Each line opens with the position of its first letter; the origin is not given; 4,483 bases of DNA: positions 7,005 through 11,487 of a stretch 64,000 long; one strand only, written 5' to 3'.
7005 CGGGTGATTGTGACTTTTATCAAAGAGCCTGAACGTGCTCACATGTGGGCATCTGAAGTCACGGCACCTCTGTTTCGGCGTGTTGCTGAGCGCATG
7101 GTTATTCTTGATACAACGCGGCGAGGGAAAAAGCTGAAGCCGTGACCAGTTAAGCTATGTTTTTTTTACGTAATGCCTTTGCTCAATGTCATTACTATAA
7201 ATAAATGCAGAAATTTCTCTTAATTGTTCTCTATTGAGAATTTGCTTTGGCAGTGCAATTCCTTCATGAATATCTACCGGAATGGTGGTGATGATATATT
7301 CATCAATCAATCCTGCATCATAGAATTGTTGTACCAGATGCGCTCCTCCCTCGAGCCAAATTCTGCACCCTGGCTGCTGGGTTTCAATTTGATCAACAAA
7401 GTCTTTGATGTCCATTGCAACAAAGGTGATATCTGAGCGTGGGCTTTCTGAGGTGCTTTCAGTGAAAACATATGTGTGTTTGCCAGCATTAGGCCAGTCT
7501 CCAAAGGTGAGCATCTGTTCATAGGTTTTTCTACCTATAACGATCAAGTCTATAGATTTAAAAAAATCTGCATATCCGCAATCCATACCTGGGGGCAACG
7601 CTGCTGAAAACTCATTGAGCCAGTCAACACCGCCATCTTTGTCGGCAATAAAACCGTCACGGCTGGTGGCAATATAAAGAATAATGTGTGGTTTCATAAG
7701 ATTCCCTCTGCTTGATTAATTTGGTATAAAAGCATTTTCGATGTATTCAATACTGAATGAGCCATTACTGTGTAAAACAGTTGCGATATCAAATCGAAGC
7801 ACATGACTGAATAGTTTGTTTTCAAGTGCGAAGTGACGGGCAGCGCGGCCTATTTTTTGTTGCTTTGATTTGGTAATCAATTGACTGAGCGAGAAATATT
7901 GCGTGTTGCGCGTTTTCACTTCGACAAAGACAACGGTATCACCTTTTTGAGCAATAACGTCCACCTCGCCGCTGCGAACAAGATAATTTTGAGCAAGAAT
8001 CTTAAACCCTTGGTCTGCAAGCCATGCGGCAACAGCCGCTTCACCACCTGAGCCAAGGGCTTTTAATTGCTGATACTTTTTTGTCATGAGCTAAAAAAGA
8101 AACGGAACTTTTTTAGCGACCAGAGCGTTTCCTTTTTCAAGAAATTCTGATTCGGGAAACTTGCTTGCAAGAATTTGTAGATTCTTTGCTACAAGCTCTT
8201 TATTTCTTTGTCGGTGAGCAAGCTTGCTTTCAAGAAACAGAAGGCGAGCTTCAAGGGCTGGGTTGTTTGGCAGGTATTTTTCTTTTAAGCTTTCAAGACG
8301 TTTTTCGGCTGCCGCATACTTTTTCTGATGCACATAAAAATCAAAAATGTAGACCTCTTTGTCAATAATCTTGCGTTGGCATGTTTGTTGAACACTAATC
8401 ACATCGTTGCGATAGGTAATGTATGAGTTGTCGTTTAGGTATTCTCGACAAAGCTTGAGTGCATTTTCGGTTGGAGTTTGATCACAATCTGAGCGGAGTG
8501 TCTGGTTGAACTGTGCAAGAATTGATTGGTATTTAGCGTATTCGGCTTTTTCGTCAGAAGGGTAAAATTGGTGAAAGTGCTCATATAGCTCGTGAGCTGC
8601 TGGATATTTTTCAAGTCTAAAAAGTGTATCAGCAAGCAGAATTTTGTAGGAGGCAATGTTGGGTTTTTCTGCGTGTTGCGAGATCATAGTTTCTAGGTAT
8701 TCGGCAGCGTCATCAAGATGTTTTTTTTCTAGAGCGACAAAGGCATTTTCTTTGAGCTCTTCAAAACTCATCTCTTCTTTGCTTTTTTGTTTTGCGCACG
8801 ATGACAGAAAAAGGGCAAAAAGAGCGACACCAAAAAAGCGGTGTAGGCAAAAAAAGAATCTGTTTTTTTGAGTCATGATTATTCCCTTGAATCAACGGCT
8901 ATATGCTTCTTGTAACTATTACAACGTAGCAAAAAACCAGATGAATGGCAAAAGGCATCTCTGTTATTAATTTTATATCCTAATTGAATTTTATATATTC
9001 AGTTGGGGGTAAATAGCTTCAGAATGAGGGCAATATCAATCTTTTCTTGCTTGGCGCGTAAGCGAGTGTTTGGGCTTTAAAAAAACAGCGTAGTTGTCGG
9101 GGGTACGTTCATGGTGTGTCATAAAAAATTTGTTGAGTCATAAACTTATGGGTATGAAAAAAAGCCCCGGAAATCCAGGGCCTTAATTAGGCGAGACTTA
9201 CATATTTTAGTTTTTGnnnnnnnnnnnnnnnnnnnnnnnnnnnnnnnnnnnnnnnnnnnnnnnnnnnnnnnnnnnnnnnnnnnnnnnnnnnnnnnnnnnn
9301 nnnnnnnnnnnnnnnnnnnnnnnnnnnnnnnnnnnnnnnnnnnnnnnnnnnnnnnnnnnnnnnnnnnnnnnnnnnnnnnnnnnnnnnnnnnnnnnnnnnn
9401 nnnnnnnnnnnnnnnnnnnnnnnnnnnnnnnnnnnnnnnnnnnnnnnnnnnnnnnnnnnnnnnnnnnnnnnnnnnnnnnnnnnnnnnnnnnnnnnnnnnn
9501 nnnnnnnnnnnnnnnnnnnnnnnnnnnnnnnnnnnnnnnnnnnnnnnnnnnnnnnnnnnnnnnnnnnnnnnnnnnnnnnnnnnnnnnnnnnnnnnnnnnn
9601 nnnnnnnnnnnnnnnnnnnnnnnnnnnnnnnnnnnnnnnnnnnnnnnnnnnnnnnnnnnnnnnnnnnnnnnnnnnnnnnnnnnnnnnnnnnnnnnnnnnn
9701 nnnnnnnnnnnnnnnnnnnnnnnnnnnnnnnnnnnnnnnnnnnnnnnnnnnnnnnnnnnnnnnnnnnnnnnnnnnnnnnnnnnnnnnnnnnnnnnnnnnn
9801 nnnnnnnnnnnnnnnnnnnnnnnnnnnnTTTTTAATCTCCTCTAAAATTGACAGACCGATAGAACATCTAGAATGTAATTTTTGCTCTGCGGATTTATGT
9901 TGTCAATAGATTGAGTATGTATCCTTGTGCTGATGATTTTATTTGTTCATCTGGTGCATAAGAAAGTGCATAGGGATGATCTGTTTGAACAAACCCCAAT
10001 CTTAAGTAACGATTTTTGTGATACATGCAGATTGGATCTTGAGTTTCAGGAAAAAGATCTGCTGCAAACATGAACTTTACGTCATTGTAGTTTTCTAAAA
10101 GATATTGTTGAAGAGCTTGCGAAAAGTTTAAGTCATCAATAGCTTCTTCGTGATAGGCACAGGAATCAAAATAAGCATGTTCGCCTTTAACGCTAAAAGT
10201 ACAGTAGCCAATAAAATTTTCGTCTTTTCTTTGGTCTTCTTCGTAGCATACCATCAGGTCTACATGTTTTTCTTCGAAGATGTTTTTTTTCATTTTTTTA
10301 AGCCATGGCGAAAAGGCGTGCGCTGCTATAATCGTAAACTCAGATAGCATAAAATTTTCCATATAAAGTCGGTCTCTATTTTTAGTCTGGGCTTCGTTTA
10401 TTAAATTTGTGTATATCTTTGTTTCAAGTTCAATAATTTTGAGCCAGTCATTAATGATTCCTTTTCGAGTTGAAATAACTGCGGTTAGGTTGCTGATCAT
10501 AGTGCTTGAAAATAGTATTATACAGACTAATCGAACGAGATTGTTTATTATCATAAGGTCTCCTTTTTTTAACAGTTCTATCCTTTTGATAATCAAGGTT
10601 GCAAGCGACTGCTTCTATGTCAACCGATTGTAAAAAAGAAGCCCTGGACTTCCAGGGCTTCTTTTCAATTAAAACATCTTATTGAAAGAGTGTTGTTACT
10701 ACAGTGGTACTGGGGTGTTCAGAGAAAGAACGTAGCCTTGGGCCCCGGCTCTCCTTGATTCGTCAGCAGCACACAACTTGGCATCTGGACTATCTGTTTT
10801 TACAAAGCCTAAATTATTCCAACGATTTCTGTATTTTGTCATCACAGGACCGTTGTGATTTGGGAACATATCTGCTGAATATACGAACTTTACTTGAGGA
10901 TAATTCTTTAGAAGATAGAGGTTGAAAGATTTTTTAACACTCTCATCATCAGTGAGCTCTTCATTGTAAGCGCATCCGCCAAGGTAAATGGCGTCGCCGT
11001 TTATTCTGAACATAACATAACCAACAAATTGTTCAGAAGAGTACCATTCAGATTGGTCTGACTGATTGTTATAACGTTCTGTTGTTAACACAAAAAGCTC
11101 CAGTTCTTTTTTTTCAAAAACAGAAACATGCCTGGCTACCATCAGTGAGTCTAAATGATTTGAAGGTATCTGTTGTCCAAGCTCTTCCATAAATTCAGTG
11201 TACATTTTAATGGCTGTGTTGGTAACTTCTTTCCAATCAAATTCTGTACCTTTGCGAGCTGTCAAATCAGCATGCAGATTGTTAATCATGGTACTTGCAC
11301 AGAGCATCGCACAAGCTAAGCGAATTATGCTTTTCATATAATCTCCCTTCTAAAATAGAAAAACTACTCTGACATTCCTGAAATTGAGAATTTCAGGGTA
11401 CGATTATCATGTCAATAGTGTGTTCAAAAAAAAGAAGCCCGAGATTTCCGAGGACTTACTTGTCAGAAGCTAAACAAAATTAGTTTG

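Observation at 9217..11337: Tandem triplication of a Sec-signal protein family with no recognisable function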

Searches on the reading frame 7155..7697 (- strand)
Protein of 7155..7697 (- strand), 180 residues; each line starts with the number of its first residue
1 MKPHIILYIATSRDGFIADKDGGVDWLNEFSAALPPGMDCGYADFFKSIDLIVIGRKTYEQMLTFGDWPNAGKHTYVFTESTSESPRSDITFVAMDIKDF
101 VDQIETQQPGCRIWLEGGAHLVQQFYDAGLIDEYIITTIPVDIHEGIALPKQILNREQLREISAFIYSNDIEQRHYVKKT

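Call 62: search_protein_families(library=pfam, proteins=[window:7155-7697:-], max_evalue=0.001)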
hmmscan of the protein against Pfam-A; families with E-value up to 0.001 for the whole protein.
window:7155-7697:- (180 aa): 2 families
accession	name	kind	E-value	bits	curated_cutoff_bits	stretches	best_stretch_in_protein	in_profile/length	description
PF01872.23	RibD_C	-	1.7e-13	51.3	24.1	1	75-141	97-163/197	RibD C-terminal domain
PF00186.24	DHFR_1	-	0.00054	20.1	25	1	51-163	39-138/159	Dihydrofolate reductase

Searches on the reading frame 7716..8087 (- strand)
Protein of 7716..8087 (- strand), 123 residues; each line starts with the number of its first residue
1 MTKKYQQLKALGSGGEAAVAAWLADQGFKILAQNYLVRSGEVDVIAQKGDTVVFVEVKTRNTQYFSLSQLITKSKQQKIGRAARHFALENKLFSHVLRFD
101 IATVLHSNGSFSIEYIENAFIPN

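Call 62: search_protein_families(library=pfam, proteins=[window:7716-8087:-], max_evalue=0.001)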
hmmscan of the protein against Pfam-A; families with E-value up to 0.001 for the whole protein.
window:7716-8087:- (123 aa): 4 families
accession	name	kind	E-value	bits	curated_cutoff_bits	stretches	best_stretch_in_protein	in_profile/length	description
PF02021.23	UPF0102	-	4.9e-23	81.7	23.6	1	15-104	1-80/80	Uncharacterised protein family UPF0102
PF08378.17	NERD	-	2.8e-06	28.2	22.1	1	12-85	2-87/111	Nuclease-related domain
PF01939.22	NucS_C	-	6.1e-05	23.4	24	1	23-70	15-63/124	Endonuclease NucS C-terminal domain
PF01870.24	Hjc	-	0.00098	19.5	21.1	0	40-79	29-64/93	Archaeal holliday junction resolvase (hjc)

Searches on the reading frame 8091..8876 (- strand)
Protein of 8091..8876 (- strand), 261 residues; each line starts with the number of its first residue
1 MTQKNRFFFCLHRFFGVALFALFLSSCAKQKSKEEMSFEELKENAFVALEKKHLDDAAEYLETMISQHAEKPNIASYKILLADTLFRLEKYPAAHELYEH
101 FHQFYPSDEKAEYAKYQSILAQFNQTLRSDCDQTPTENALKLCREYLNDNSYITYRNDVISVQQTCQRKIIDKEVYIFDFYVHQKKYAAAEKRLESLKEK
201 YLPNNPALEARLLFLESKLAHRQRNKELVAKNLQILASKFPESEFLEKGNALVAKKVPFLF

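Call 62: search_protein_families(library=pfam, proteins=[window:8091-8876:-], max_evalue=0.001)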
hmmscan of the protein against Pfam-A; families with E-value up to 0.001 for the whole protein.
window:8091-8876:- (261 aa): 3 families
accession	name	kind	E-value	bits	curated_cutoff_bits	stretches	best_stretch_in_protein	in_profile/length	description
PF13525.12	YfiO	-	8.7e-15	55.5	25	1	36-222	3-191/203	Outer membrane lipoprotein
PF14559.12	TPR_19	-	6.8e-05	23.6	25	0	48-99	1-49/68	Tetratricopeptide repeat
PF13428.12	TPR_14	-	0.00012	22.8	23.5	0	79-113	5-39/44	Tetratricopeptide repeat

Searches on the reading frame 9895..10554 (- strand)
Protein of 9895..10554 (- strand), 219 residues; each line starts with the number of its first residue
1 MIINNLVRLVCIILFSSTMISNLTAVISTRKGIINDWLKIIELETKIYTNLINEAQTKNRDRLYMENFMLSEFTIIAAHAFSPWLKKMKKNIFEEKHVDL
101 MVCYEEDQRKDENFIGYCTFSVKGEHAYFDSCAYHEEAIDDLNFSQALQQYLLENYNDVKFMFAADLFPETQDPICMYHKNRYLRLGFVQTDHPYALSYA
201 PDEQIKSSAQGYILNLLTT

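Call 4: search_protein_families(library=pfam, proteins=[window:9895-10554:-], max_evalue=10)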
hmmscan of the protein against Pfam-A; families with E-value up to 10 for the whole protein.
window:9895-10554:- (219 aa): 2 families
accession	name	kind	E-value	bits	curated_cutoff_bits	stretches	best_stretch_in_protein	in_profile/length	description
PF10931.13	DUF2735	-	0.089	13.8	25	1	125-141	34-50/52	Protein of unknown function (DUF2735)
PF18681.6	DUF5634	-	0.13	13.1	30.4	1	85-144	11-68/98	Family of unknown function (DUF5634)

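Call 5: search_protein_families(library=ncbifam, proteins=[window:9895-10554:-], max_evalue=10)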
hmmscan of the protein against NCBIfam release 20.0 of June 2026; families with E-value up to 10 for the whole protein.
window:9895-10554:- (219 aa): 0 families

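Call 8: search_protein_families(library=padloc, proteins=[window:9895-10554:-], max_evalue=10)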
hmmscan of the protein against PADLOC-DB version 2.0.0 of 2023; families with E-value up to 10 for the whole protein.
window:9895-10554:- (219 aa): 0 families

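Call 57: predict_structure(alignment_id=A5)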
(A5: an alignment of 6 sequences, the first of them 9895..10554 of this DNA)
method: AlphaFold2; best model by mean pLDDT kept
length: 219 residues; sequences in the alignment: 6
mean_pLDDT: 76.6   pTM: 0.71
mean pLDDT of the five models: 76.6, 73.4, 73.0, 62.7, 56.4
residues with pLDDT >= 90: 74; 70-90: 78; 50-70: 41; < 50: 26
segments of 3 or more residues with pLDDT < 50: 1-3, 14-23, 62-74
pLDDT, mean of each block of 10 residues (from residue 1): 53 46 67 92 82 67 40 51 84 93 77 87 91 87 90 91 85 68 87 86 80 82
secondary structure, 60 per line:
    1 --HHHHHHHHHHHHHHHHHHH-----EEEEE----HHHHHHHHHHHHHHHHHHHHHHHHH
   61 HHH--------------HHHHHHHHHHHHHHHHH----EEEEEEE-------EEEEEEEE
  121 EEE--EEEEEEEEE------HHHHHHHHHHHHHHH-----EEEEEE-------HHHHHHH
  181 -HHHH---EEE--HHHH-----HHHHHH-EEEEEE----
elements in order: H3-21 E27-31 H36-63 H78-94 E99-105 E113-123 E126-134 H141-155 E161-166 H174-180 H182-185 E189-191 H194-197 H203-208 E210-215

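Call 63: fold_search(model_id=the predicted structure, library=pdb)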
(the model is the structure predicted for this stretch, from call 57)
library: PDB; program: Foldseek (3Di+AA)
matches with E <= 10: 797; with E <= 0.001: 39
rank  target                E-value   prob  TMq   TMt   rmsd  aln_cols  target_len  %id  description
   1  2r7h_B                2.4e-05  1.00  0.46  0.60   6.6       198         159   12  CRYSTAL STRUCTURE OF A putative acetyltransferase of the GNAT family (DDE_3044) FROM DESULFOVIBRIO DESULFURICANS SUBSP (released 2007-09-25)
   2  2oh1_A                2.7e-05  1.00  0.43  0.51   8.2       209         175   11  Crystal structure of acetyltransferase GNAT family (YP_013287.1) from Listeria monocytogenes 4b F2365 at 1.46 A resolu (released 2007-02-13)
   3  2r7h_A                3.1e-05  1.00  0.49  0.65   5.5       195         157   12  CRYSTAL STRUCTURE OF A putative acetyltransferase of the GNAT family (DDE_3044) FROM DESULFOVIBRIO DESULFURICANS SUBSP (released 2007-09-25)
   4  5kta                  3.1e-05  1.00  0.42  0.50   7.3       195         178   14  Apo FdhC- a nucleotide-linked sugar GNAT (released 2016-07-27)
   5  3fix_A                3.5e-05  1.00  0.49  0.62   4.6       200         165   11  Crystal structure of a putative n-acetyltransferase (ta0374) from thermoplasma acidophilum (released 2009-01-13)
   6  9mto_B                1.1e-04  1.00  0.44  0.63   7.7       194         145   13  Crystal structure of acetyltransferase CBU0801 from Coxiella burnetii (released 2025-01-22)
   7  3fix_B                1.1e-04  1.00  0.39  0.50   7.3       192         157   11  Crystal structure of a putative n-acetyltransferase (ta0374) from thermoplasma acidophilum (released 2009-01-13)
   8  3g8w_A                1.3e-04  1.00  0.44  0.56   8.6       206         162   13  Crystal structure of a probable acetyltransferase from Staphylococcus epidermidis ATCC 12228 (released 2009-03-03)
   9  4xpk                  1.4e-04  1.00  0.44  0.63   5.2       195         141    9  The crystal structure of Campylobacter jejuni N-acetyltransferase PseH (released 2015-03-18)
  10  9mto_A                1.4e-04  1.00  0.44  0.62   7.8       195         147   13  Crystal structure of acetyltransferase CBU0801 from Coxiella burnetii (released 2025-01-22)
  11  3ey5                  1.7e-04  1.00  0.36  0.43  10.6       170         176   12  Putative acetyltransferase from GNAT family from Bacteroides thetaiotaomicron. (released 2008-11-18)
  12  3f0a                  2.1e-04  1.00  0.42  0.54   6.6       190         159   13  Structure of a putative n-acetyltransferase (ta0374) in complex with acetyl-coa from thermoplasma acidophilum (released 2008-11-11)
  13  3igr_A                2.1e-04  1.00  0.37  0.43   7.8       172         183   12  The Crystal Structure of Ribosomal-protein-S5-alanine Acetyltransferase from Vibrio fischeri to 2.0A (released 2009-09-01)
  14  4xpl                  2.4e-04  1.00  0.38  0.55   6.6       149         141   12  The crystal structure of Campylobacter jejuni N-acetyltransferase PseH in complex with acetyl coenzyme A (released 2015-03-18)
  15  4u9w_C                2.4e-04  1.00  0.44  0.49   5.7       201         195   10  Crystal Structure of NatD bound to H4/H2A peptide and CoA (released 2015-01-28)
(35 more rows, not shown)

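Call 76: search_protein_families(library=phrogs, proteins=[window:9895-10554:-], max_evalue=1)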
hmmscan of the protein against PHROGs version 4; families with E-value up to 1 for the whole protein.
window:9895-10554:- (219 aa): 2 families
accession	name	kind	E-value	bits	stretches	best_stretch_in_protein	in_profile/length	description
phrog_22857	-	unknown function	0.19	13.2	1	15-57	70-111/115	-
phrog_4842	-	DNA, RNA and nucleotide metabolism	0.19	12.5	1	172-195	20-43/154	HNH endonuclease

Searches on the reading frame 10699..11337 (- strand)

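Call 4: search_protein_families(library=pfam, proteins=[window:10699-11337:-], max_evalue=10)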
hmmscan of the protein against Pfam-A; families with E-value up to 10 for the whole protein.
window:10699-11337:- (212 aa): 1 family
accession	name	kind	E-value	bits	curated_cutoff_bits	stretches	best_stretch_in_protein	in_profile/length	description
PF07342.17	TscT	-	0.029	15.2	27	1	84-142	14-72/100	TscT toxin protein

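Call 5: search_protein_families(library=ncbifam, proteins=[window:10699-11337:-], max_evalue=10)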
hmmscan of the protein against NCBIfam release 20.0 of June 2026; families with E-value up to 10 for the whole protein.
window:10699-11337:- (212 aa): 0 families

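Call 8: search_protein_families(library=padloc, proteins=[window:10699-11337:-], max_evalue=10)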
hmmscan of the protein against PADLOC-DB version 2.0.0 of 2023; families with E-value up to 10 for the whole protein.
window:10699-11337:- (212 aa): 0 families

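Call 76: search_protein_families(library=phrogs, proteins=[window:10699-11337:-], max_evalue=1)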
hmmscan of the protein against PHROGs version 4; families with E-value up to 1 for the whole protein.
window:10699-11337:- (212 aa): 2 families
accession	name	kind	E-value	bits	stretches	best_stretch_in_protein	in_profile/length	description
phrog_31629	-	unknown function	0.13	13.7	1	32-84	19-70/91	-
phrog_36594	-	unknown function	0.28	12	1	50-101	4-49/62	-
